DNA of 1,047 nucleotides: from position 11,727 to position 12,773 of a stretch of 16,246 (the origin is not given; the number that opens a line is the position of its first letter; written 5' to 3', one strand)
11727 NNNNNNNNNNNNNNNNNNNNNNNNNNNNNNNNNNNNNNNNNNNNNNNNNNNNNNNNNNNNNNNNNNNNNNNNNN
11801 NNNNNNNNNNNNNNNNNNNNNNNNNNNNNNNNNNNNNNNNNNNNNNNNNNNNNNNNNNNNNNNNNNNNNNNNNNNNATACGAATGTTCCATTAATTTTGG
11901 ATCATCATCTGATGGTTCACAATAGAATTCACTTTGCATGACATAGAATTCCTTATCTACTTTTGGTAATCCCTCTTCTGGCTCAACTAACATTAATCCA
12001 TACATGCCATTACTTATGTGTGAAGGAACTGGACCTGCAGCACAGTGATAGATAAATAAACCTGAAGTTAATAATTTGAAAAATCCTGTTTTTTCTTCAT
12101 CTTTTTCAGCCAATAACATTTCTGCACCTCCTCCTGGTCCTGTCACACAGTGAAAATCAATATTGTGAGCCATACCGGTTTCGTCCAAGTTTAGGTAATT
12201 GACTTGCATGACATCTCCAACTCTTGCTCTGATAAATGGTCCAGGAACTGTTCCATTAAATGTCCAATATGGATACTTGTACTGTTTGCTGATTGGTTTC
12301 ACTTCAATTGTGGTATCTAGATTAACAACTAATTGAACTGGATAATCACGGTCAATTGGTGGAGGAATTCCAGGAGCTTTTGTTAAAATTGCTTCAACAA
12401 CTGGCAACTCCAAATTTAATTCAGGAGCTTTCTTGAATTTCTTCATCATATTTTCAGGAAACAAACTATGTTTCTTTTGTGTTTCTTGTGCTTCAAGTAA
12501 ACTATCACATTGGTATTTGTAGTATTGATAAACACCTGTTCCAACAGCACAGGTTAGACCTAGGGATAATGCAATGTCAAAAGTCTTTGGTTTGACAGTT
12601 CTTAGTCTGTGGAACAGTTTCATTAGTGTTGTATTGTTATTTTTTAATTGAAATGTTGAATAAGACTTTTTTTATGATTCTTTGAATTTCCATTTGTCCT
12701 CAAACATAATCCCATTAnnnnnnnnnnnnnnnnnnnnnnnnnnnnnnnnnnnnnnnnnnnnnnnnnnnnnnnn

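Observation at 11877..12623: Eukaryotic copper nitrite reductase (NirK) with an N-terminal presequence/anchor extension, implying an organellar denitrification step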

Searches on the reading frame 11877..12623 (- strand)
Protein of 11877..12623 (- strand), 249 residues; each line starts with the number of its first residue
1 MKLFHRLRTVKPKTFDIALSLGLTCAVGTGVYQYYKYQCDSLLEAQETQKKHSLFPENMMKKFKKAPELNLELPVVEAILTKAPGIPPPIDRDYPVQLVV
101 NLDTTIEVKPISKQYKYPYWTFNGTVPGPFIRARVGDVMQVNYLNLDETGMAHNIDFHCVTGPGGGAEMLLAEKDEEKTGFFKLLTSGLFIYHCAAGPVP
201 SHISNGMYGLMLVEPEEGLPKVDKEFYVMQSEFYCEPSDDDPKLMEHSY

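Call 6: search_protein_families(library=pfam, proteins=[window:11877-12623:-], max_evalue=0.01)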
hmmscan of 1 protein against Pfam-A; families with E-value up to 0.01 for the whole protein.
window:11877-12623:- (249 aa): 1 family
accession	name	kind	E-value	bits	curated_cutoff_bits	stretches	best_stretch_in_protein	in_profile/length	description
PF07732.21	Cu-oxidase_3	-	7.4e-07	29.7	21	1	115-217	13-118/119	Multicopper oxidase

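Call 7: search_protein_families(library=ncbifam, proteins=[window:11877-12623:-], max_evalue=0.01)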
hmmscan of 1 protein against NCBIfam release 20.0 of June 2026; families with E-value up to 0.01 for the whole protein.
window:11877-12623:- (249 aa): 6 families
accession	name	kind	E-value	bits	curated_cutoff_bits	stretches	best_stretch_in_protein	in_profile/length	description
TIGR02376.1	Cu_nitrite_red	equivalog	1.6e-49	169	296.3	1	73-239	3-177/326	copper-containing nitrite reductase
TIGR01480.1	copper_res_A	subfamily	2.9e-05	22.7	478.95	1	120-233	67-181/593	copper resistance system multicopper oxidase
TIGR03388.1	ascorbase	equivalog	0.00015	20.6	614.8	1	121-237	24-146/542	L-ascorbate oxidase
NF008135.0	PRK10883.1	equivalog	0.00024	19.7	581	1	111-216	59-166/471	cell division protein FtsP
NF008205.1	PRK10965.1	equivalog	0.0073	15.2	525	1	86-217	36-167/529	multicopper oxidase CueO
TIGR03389.1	laccase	equivalog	0.0094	14.8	558.9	0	118-151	23-56/539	laccase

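Call 8: search_solved_structures(query=window:11877-12623:-, show_alignments=2)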
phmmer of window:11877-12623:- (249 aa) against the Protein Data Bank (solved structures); distinct sequences matched with E-value up to 0.001: 114 (the best 60 are shown).
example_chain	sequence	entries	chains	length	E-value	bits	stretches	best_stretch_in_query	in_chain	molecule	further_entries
1kbv_A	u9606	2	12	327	8.9e-55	188.9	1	72-236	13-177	Major outer membrane protein PAN 1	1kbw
5tb7_A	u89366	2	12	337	9.6e-55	188.8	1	72-236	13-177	Nitrite reductase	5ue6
2yqb_A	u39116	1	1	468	1.3e-52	181.9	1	76-235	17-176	COPPER-CONTAINING NITRITE REDUCTASE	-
6qpt_A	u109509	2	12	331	3.5e-52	180.4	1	76-235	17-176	Copper-containing nitrite reductase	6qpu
9fuk_A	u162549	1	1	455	7.1e-52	179.4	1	76-235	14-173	Copper-containing nitrite reductase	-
9fuh_A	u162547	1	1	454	7.2e-52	179.4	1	76-235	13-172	Copper-containing nitrite reductase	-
9fui_A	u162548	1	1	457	7.2e-52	179.4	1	76-235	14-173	Copper-containing nitrite reductase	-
7r2u_A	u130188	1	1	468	7.5e-52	179.3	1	76-235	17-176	Copper-containing nitrite reductase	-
6qq1_A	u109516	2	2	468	7.5e-52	179.3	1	76-235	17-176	Copper-containing nitrite reductase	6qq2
6qpz_A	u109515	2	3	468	7.5e-52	179.3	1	76-235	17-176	Copper-containing nitrite reductase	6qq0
6qpv_A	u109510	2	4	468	7.5e-52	179.3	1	76-235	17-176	Copper-containing nitrite reductase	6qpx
9fom_A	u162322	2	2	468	7.5e-52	179.3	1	76-235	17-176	Copper-containing nitrite reductase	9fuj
3ziy_A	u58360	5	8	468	7.5e-52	179.3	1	76-235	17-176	COPPER-CONTAINING NITRITE REDUCTASE | Nitrite reductase, copper-containing | Nitrite reductase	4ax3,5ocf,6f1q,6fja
7qq2_A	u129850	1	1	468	7.5e-52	179.3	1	76-235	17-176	Copper-containing nitrite reductase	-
8qgf_A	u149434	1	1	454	1.9e-51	178.1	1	76-235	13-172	Copper-containing nitrite reductase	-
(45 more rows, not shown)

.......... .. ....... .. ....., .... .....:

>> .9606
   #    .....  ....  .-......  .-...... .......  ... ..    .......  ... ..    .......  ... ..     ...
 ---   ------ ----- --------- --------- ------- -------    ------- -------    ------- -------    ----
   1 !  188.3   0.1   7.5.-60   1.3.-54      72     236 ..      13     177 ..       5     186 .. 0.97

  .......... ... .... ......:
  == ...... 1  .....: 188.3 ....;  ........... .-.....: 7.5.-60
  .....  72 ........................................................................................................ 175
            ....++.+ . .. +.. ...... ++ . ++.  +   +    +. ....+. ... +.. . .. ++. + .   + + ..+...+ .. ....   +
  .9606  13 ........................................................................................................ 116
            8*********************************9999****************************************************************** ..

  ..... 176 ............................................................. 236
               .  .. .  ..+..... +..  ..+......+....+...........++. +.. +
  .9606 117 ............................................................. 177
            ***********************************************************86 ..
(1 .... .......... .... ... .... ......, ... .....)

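Call 9: find_homologous_proteins(query=window:11877-12623:-)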
Query window:11877-12623:- (249 aa): 7800 proteins with E <= 0.001 among 8000 candidates; the best 120 are listed.
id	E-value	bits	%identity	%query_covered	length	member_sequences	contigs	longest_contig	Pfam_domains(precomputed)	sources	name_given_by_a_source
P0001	4.1e-167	572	99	100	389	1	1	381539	PF07731.21,PF07732.22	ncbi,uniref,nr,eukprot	ncbi:predicted protein [Naegleria gruberi]|uniref:Copper-containing nitrite reductase n=1 Tax=Naegle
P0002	9.9e-90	318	77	71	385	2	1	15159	PF07731.21,PF07732.22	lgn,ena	-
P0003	5.2e-87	309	74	71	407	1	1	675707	PF07731.21,PF07732.22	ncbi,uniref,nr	ncbi:hypothetical protein C9374_003178 [Naegleria lovaniensis]|uniref:Copper-containing nitrite redu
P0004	3.3e-83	297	72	71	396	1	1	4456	PF07731.21,PF07732.22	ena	-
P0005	7.3e-81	289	56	98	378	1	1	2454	PF07731.21,PF07732.22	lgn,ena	-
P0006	4.6e-74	267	61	76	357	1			PF07731.21,PF07732.22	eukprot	eukprot:m.16802 g.16802 ORF g.16802 m.16802 type:complete len:358 (-) comp7727_c0_seq1:1786-2859(-)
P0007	2.4e-72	261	65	72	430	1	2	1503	PF07731.21,PF07732.22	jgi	-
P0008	1.3e-71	259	63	71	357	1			PF07731.21,PF07732.22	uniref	uniref:Copper-containing nitrite reductase n=1 Tax=Ditylenchus dipsaci TaxID=166011 RepID=A0A915D5E1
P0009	5.2e-71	257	63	71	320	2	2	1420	PF07731.21,PF07732.22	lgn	-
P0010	1.9e-70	255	49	100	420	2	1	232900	PF07731.21,PF07732.22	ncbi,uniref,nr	ncbi:multicopper oxidase domain-containing protein [Ditylenchus destructor]|uniref:Copper-containing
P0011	5.1e-70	254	59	73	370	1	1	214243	PF07731.21,PF07732.22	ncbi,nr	ncbi:hypothetical protein AAVH_16102 [Aphelenchoides avenae]|nr:hypothetical protein AAVH_16102 [Aph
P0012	5.7e-69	250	52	83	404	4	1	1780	PF07731.21,PF07732.22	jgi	jgi:copper-containing nitrite reductase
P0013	1.9e-68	249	61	71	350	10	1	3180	PF07732.22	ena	-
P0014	2.4e-68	248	59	75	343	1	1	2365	PF07731.21,PF07732.22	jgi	jgi:copper-containing nitrite reductase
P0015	3.1e-68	248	61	71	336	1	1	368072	PF07731.21,PF07732.22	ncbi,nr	ncbi:Cupredoxin [Gaertneriomyces semiglobifer]|nr:Cupredoxin [Gaertneriomyces semiglobifer]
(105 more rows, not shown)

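Call 13: find_encoding_contigs(protein=P0001, flank=10000, max_places=4)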
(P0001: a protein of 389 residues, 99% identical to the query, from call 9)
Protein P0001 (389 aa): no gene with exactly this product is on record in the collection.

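Call 28: find_encoding_contigs(protein=P0003, flank=10000, max_places=2)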
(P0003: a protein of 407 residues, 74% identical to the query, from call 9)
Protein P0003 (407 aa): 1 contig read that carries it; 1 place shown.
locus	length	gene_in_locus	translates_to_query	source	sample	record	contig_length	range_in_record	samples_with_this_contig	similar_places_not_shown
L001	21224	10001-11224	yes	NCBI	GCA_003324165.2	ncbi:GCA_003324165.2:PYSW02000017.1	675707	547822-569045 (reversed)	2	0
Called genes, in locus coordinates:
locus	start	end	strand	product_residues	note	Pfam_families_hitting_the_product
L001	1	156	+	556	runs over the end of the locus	PF00615:RGS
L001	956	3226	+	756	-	-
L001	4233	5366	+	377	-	-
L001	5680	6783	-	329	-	PF18731:HEPN_Swt1, PF03943:TAP_C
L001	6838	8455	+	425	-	-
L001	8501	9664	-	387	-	PF10294:Methyltransf_16, PF05175:MTS (weak)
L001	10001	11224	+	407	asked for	PF07731:Cu-oxidase_2 (faint), PF07732:Cu-oxidase_3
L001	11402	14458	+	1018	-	-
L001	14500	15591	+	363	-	PF05028:PARG_cat_C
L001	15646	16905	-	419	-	PF01636:APH, PF01633:Choline_kinase (weak)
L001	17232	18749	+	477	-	-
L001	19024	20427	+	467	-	-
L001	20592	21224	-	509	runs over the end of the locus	-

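Call 29: find_encoding_contigs(protein=P0002, flank=10000, max_places=2)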
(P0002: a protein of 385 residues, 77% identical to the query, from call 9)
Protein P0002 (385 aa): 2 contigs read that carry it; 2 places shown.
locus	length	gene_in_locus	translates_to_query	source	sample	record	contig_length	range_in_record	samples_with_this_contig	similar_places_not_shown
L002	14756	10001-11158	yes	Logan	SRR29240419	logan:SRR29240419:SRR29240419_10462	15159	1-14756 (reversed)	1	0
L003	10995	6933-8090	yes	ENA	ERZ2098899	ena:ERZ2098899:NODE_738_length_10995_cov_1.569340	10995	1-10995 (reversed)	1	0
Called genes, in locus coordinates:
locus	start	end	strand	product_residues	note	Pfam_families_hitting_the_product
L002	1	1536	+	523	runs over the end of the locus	-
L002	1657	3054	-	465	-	PF05739:SNARE (weak)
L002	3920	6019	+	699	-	-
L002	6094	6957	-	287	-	-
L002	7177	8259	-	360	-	PF00646:F-box (weak), PF12937:F-box-like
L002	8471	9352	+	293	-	-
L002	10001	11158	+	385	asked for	PF07731:Cu-oxidase_2 (faint), PF07732:Cu-oxidase_3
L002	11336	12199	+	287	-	-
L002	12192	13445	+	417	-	-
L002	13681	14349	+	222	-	-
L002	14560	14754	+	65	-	?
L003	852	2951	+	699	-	-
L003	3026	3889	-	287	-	-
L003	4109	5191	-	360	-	PF00646:F-box (weak), PF12937:F-box-like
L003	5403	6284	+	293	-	-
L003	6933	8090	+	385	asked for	PF07731:Cu-oxidase_2 (faint), PF07732:Cu-oxidase_3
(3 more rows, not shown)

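Call 33: search_protein_families(library=pfam, proteins=[P0001], max_evalue=0.01)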
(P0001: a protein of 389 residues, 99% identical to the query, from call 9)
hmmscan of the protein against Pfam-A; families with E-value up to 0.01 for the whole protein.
P0001 (389 aa): 2 families
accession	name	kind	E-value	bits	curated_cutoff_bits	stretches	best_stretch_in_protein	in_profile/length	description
PF07732.21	Cu-oxidase_3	-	1.1e-08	35.6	21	1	115-217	13-118/119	Multicopper oxidase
PF07731.20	Cu-oxidase_2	-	5.2e-07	30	20.4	1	257-346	22-115/137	Multicopper oxidase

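Call 36: list_cluster_members(proteins=[P0001])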
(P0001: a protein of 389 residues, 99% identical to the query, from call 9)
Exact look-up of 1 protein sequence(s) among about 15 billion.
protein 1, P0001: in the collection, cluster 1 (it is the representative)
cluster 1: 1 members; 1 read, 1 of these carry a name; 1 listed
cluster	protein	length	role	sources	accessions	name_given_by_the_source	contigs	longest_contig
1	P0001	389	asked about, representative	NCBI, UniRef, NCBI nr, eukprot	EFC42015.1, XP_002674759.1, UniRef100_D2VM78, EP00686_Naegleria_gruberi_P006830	predicted protein [Naegleria gruberi] | Copper-containing nitrite reductase n=1 Tax=Naegleria gruberi TaxID=5762 ... | uncharacterized protein NAEGRDRAFT_50708 [Naegleria gruberi]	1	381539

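Call 43: search_solved_structures(query=P0001, show_alignments=3, max_evalue=1e-40)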
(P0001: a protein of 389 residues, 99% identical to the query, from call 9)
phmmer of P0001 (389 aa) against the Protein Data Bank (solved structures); distinct sequences matched with E-value up to 1e-40: 34.
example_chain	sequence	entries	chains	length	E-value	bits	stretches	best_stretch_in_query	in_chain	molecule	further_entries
1kbv_A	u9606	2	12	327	4.9e-94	318.7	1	72-373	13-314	Major outer membrane protein PAN 1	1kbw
5tb7_A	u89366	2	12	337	9.2e-94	317.8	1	72-373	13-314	Nitrite reductase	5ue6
2yqb_A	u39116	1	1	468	1.1e-92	314.2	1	76-377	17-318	COPPER-CONTAINING NITRITE REDUCTASE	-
6qpt_A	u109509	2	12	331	2.6e-92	313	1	76-377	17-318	Copper-containing nitrite reductase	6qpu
9fui_A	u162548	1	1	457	4.3e-92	312.3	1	76-377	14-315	Copper-containing nitrite reductase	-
9fom_A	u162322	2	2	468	4.6e-92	312.2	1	76-377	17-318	Copper-containing nitrite reductase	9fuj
6qpv_A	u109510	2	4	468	4.6e-92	312.2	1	76-377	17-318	Copper-containing nitrite reductase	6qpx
9fuh_A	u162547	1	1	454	7e-92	311.6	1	76-377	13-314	Copper-containing nitrite reductase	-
6qq1_A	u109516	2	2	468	7.2e-92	311.6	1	76-377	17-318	Copper-containing nitrite reductase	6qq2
6qpz_A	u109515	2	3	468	7.2e-92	311.5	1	76-377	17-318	Copper-containing nitrite reductase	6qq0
3ziy_A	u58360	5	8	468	7.6e-92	311.5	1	76-377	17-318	COPPER-CONTAINING NITRITE REDUCTASE | Nitrite reductase, copper-containing | Nitrite reductase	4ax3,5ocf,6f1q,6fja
7qq2_A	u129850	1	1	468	8.2e-92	311.4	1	76-377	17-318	Copper-containing nitrite reductase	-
8qgf_A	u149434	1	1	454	1.8e-91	310.2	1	76-377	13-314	Copper-containing nitrite reductase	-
5obo_A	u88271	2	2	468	3.6e-91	309.2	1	76-377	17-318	Nitrite reductase, copper-containing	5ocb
9fuk_A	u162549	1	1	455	3.8e-91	309.2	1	76-377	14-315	Copper-containing nitrite reductase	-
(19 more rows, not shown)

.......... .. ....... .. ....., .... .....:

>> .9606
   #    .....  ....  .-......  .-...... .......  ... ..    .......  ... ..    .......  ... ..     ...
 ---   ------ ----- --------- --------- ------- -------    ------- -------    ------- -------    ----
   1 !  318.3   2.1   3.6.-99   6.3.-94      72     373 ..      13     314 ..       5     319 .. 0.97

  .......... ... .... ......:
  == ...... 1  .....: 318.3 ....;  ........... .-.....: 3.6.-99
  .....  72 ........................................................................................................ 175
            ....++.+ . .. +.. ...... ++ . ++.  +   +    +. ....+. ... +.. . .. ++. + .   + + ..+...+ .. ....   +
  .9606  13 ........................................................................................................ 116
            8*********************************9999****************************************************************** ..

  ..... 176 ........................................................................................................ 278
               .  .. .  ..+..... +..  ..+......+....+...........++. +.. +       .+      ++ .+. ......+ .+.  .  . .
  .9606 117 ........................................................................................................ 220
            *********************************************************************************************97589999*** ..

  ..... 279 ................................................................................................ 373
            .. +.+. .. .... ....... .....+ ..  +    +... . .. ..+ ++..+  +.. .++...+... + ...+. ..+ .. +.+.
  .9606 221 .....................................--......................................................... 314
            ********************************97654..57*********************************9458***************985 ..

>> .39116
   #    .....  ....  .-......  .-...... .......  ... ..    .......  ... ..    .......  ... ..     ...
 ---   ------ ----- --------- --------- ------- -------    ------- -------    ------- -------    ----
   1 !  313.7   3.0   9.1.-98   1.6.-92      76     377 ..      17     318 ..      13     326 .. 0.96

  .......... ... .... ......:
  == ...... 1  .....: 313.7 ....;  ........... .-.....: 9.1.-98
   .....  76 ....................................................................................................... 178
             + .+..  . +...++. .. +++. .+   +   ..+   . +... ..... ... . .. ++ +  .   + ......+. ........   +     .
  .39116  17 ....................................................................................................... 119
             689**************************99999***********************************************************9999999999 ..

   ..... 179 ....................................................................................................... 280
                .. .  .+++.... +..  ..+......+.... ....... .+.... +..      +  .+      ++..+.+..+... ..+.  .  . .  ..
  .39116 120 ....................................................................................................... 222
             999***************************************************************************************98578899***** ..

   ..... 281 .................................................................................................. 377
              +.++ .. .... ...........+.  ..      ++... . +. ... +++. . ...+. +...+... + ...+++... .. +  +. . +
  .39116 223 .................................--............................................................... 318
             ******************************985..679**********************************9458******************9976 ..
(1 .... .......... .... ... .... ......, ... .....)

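Call 44: find_related_loci(query=P0001, collection=genome_contigs, flank=3000)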
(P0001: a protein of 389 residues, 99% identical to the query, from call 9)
Query P0001 (389 aa) in genome_contigs; peptide patterns used: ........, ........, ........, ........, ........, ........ (x = any residue, [..] = any of these).
600 stretches matched a pattern (row limit reached: there are more); 498 encode a relative of the query (tblastn E <= 1e-3); the best 80 are kept; 80 distinct loci.
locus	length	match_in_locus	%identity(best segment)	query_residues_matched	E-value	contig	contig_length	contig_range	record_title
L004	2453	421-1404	55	67-388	9e-125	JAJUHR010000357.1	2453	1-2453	MAG: Planctomycetota bacterium isolate bin69 k141_777191_length_2453_cov_24.4637, whole genome shotgun sequence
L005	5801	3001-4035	54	77-388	9e-115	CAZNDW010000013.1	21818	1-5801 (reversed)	MAG TPA_asm: uncultured Planctomycetales bacterium isolate binchicken_co21_435 genome assembly, contig: NODE_1198_length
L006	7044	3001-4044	53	77-388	9e-114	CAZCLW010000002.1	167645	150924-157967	MAG TPA_asm: uncultured Planctomycetales bacterium isolate SRP239054_co1_195 genome assembly, contig: NODE_50_length_167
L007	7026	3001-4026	50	77-388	9e-109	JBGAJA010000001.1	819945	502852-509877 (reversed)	MAG: Candidatus Omnitrophota bacterium isolate MAG_AAO_H125.54 AAOH125-54_opera_contig_16, whole genome shotgun sequence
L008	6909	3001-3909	57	77-379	1e-108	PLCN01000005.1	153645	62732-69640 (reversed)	MAG: Spartobacteria bacterium isolate palsa_1413 73.20111000_P3D.5_contig_68, whole genome shotgun sequence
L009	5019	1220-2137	53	74-374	6e-104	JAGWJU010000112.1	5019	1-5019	MAG: Elusimicrobia bacterium isolate REEB145 contig-150_24518, whole genome shotgun sequence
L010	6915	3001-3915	50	70-373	9e-102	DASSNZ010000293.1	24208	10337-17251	MAG TPA_asm: Verrucomicrobiia bacterium isolate SMAG_U1239 k141_596152, whole genome shotgun sequence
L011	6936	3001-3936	51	75-384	2e-100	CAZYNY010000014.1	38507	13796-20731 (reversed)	MAG TPA_asm: uncultured Nitrospirota bacterium isolate binchicken_co213_54 genome assembly, contig: NODE_1504_length_385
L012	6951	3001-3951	51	75-386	2e-98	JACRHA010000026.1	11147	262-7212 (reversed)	MAG: Nitrospirae bacterium isolate NC_groundwater_1765_Pr3_B-0.1um_46_13 SR-2_scaffold_141_573124, whole genome shotgun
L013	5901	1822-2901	45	6-373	2e-98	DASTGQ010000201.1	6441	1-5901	MAG TPA_asm: Gemmatimonadaceae bacterium isolate SMAG_U34 k141_1453895, whole genome shotgun sequence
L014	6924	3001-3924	53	76-383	2e-97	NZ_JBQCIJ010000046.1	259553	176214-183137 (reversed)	MAG: Pseudoxanthomonas sp. isolate bin811 k141_263550, whole genome shotgun sequence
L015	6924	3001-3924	53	76-383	2e-97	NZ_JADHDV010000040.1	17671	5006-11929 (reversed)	Pseudoxanthomonas beigongshangi strain REN9 scaffold40, whole genome shotgun sequence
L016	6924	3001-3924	53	76-383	2e-97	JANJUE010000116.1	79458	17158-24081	MAG: Pseudoxanthomonas sp. isolate RX3_metabat.bin.3 RX3_metabat.bin.3_RX3_k141_459487, whole genome shotgun sequence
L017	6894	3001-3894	51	78-374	1e-96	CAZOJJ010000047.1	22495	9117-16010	MAG TPA_asm: uncultured Rhodothermales bacterium isolate SRP268622_co1_299 genome assembly, contig: NODE_4793_length_224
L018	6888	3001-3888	51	78-372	1e-96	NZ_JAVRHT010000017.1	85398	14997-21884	Rubrivirga litoralis strain F394 17, whole genome shotgun sequence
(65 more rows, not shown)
